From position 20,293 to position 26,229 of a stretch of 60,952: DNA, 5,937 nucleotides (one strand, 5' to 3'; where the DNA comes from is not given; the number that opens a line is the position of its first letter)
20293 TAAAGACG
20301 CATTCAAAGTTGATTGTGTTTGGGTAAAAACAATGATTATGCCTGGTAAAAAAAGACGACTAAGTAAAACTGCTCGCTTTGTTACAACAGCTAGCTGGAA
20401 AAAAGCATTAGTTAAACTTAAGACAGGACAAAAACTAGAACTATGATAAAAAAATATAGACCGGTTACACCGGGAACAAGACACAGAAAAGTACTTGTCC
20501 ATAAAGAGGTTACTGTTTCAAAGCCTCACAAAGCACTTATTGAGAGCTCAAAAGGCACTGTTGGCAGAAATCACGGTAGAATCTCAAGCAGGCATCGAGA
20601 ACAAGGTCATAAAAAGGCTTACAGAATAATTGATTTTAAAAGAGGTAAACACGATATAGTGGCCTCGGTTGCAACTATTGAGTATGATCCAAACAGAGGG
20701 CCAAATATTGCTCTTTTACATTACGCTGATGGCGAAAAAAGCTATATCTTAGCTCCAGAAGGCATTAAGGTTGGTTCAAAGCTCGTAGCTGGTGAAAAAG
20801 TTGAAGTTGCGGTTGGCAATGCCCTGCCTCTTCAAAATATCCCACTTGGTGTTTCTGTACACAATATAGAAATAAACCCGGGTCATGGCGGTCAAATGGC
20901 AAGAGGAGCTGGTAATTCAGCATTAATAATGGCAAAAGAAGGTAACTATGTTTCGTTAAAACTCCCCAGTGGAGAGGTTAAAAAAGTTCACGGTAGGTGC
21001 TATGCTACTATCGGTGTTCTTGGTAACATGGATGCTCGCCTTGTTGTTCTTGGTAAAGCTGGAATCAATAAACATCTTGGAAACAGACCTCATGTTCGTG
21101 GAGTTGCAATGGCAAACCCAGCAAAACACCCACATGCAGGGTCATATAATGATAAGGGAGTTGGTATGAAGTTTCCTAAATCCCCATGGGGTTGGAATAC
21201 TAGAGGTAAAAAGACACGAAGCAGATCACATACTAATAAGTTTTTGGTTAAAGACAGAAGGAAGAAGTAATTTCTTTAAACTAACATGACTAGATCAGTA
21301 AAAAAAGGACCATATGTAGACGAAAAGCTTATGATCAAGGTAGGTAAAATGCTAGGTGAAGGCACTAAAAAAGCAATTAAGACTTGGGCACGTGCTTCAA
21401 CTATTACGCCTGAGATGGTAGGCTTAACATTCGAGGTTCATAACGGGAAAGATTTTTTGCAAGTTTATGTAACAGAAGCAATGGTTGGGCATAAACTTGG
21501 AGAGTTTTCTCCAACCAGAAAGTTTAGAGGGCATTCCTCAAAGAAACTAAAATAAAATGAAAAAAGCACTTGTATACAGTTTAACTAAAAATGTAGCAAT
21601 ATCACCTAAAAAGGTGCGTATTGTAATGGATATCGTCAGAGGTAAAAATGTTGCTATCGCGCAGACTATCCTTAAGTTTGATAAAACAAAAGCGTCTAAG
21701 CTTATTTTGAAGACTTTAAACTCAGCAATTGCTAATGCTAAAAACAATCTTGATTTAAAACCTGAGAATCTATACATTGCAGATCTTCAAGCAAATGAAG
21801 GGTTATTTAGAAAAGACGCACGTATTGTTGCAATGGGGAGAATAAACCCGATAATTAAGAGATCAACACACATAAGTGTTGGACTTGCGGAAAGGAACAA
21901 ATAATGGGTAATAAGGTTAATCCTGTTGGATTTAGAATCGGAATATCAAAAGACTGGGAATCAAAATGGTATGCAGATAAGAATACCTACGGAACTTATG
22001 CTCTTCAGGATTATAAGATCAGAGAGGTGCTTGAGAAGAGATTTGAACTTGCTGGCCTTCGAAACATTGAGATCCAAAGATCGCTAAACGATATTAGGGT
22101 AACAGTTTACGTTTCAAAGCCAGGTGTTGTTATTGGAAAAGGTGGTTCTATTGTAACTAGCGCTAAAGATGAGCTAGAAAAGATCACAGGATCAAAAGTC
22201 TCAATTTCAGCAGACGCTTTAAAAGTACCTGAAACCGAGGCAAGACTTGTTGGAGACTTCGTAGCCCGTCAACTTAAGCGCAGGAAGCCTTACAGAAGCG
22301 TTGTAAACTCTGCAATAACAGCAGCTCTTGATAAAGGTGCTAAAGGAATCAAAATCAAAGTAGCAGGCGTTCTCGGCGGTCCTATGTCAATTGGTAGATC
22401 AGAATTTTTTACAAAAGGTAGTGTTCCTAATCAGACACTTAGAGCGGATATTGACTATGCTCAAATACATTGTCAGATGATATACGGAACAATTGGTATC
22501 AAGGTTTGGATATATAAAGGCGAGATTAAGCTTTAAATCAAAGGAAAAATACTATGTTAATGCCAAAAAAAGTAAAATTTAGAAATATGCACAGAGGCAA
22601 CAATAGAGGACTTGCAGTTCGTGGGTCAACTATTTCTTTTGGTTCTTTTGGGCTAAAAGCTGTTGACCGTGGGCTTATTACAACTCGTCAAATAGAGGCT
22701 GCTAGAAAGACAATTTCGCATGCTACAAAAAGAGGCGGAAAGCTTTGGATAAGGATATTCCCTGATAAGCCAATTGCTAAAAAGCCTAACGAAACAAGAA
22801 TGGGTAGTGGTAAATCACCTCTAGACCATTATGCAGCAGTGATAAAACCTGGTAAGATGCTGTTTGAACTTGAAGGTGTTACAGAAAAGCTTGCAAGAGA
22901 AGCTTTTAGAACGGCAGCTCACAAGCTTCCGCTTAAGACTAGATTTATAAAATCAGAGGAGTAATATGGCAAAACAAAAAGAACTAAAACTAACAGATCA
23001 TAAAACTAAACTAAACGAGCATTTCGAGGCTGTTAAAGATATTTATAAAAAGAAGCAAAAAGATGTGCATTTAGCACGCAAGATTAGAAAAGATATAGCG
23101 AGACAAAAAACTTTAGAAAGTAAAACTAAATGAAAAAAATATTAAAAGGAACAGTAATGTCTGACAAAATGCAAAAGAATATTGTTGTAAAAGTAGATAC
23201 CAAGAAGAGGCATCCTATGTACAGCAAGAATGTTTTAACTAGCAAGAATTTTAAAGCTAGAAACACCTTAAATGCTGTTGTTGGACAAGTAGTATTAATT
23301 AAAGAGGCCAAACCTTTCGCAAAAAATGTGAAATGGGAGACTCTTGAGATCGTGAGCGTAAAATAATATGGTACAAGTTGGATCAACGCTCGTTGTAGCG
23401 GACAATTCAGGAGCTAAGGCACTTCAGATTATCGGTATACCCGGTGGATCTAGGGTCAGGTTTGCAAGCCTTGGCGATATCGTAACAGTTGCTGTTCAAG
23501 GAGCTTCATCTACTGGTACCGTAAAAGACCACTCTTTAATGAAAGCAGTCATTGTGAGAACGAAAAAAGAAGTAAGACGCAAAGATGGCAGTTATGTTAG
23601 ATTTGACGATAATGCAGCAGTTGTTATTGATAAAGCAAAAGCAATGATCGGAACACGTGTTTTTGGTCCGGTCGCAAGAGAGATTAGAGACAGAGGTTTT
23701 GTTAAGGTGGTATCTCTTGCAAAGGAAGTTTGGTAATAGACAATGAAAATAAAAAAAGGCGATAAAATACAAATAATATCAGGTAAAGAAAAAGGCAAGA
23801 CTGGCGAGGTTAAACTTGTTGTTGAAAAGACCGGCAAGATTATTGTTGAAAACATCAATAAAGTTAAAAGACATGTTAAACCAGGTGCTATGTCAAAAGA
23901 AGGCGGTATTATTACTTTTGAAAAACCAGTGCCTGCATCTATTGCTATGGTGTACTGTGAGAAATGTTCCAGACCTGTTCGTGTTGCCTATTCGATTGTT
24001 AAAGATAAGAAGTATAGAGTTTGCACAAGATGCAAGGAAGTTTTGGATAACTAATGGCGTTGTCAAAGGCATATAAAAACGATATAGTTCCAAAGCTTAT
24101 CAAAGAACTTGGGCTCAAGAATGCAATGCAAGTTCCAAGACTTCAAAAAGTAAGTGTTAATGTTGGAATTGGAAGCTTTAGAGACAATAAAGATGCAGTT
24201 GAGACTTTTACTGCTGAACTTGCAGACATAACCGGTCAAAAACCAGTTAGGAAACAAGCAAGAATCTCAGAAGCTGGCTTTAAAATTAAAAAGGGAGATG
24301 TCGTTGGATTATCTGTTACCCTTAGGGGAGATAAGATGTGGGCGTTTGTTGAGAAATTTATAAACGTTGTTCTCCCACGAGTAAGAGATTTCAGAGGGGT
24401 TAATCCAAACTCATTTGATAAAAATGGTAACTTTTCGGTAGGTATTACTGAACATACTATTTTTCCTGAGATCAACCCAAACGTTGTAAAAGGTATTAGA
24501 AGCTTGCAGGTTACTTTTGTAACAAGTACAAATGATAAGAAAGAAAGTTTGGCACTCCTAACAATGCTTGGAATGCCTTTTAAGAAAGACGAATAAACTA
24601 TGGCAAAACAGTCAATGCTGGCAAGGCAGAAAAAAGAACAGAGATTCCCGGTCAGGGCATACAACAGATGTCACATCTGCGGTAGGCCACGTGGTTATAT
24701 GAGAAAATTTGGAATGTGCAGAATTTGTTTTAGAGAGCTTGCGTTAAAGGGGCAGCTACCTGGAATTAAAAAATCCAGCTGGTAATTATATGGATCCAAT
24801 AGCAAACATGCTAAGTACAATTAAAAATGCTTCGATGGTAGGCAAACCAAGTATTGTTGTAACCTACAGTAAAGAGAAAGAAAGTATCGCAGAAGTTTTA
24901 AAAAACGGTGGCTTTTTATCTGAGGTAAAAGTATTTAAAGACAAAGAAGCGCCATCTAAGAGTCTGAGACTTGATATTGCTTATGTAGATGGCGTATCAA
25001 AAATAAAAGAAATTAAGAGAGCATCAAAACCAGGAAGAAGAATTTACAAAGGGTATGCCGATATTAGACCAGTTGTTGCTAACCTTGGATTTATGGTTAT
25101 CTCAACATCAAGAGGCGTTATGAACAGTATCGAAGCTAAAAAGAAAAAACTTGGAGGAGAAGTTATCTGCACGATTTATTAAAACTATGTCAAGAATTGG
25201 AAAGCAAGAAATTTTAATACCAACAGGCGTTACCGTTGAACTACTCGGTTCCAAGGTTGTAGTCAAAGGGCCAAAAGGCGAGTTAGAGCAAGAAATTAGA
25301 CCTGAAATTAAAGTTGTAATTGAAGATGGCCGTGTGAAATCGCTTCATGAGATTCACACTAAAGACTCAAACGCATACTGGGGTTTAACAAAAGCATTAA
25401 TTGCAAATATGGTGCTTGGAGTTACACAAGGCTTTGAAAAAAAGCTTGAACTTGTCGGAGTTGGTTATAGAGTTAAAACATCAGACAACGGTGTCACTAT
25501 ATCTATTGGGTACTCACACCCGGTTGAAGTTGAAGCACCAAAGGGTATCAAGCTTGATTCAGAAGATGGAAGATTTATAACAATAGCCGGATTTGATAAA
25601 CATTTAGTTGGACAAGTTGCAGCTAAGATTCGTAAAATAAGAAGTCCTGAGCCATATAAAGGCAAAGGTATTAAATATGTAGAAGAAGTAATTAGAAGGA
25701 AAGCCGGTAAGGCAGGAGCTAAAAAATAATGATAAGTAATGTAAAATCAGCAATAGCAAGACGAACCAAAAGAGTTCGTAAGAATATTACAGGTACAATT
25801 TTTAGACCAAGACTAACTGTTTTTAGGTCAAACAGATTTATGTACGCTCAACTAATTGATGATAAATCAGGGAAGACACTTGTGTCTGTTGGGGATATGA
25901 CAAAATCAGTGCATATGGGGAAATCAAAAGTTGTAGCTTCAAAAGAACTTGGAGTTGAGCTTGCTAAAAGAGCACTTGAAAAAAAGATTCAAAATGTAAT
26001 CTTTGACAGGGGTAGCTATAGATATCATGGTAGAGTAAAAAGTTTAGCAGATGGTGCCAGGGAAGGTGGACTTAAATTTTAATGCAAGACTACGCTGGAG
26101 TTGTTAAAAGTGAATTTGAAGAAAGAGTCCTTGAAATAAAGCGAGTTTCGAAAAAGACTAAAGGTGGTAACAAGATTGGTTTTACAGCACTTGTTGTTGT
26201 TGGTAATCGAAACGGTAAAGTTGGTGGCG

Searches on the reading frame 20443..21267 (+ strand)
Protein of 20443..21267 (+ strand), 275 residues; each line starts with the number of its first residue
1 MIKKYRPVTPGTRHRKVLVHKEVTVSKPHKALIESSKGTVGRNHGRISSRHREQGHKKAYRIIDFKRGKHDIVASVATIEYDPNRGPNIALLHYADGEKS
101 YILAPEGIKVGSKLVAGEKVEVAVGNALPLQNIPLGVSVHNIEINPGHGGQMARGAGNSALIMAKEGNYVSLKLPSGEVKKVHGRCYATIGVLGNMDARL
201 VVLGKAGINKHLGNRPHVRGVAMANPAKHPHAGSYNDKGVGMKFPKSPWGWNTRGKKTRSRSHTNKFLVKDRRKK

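Call 22: search_protein_families(library=pfam, proteins=[window:20443-21267:+], max_evalue=0.001)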
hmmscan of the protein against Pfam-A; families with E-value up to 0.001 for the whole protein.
window:20443-21267:+ (275 aa): 2 families
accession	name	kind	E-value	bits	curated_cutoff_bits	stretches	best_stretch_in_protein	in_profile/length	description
PF03947.24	Ribosomal_L2_C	-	6.9e-44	149.4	33.7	1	124-250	2-126/126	Ribosomal Proteins L2, C-terminal domain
PF00181.30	Ribosomal_L2_N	-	3.3e-32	110.8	23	1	41-115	1-76/77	Ribosomal Proteins L2, RNA binding N-terminal domain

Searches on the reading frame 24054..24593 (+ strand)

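Call 22: search_protein_families(library=pfam, proteins=[window:24054-24593:+], max_evalue=0.001)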
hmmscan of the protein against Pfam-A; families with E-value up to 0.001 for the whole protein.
window:24054-24593:+ (180 aa): 2 families
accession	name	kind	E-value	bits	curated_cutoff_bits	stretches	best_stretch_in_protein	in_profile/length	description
PF00673.26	Ribosomal_L5_C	-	8.7e-34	116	27.8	1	84-176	2-94/94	ribosomal L5P family C-terminus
PF00281.24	Ribosomal_L5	-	3.8e-18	66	34.9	1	23-79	1-57/57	Ribosomal protein L5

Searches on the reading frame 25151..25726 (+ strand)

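Call 22: search_protein_families(library=pfam, proteins=[window:25151-25726:+], max_evalue=0.001)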
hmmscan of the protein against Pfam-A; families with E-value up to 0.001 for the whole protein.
window:25151-25726:+ (192 aa): 1 family
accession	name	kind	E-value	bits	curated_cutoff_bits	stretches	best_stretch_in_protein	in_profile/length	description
PF00347.28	Ribosomal_L6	-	7.9e-35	119.9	27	2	102-176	1-79/80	Ribosomal protein L6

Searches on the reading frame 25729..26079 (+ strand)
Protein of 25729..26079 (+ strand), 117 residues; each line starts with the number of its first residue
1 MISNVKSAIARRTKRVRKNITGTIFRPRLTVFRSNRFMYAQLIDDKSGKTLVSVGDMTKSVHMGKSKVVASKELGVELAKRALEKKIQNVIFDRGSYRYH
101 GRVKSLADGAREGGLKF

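Call 22: search_protein_families(library=pfam, proteins=[window:25729-26079:+], max_evalue=0.001)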
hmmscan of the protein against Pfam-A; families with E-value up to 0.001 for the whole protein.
window:25729-26079:+ (117 aa): 1 family
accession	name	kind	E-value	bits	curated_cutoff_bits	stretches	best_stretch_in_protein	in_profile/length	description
PF00861.27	Ribosomal_L18p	-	5.9e-40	136.7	27.8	1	6-117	4-116/116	Ribosomal L18 of archaea, bacteria, mitoch. and chloroplast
